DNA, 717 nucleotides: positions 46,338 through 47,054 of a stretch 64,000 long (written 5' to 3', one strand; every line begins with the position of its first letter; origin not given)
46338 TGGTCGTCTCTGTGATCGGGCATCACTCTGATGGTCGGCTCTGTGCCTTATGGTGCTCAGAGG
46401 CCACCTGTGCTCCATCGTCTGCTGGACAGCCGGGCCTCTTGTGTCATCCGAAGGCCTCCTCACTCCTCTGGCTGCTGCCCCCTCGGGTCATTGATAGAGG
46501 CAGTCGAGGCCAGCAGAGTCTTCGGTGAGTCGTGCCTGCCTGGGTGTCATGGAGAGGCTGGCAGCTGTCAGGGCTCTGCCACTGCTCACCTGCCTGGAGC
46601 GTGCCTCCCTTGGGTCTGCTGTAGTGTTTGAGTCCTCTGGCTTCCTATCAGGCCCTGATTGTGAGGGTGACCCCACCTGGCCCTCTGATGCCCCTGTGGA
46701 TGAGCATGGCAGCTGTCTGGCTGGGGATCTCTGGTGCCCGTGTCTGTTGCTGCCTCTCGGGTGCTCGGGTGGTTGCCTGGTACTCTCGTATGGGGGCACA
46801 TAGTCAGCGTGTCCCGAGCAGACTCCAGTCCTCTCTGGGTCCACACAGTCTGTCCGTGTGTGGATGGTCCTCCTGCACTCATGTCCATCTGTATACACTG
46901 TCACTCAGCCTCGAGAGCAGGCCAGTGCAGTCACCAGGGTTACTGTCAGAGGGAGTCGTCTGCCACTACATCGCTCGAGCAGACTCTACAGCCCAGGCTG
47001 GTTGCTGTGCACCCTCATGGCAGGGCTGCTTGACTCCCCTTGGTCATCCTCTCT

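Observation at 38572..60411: ~22-kb near-perfect palindrome: two inverted arms around a 1.7-kb unique spacer, each carrying a VSP gene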

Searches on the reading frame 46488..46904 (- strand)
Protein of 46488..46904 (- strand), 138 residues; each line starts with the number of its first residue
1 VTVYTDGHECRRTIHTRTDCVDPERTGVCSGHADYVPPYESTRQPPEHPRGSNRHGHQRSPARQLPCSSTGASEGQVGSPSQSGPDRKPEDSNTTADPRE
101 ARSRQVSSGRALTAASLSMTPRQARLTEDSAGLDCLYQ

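Call 48: search_protein_families(library=pfam, proteins=[window:46488-46904:-], max_evalue=0.1)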
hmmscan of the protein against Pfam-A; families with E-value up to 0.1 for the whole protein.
window:46488-46904:- (138 aa): 0 families

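Call 69: search_protein_representatives(protein=window:46488-46904:-)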
Query: 138 residues. Proteins with E-value up to 0.001 (for the whole library): 0; up to 1e-10: 0; up to 1e-30: 0. The best 0 are listed.
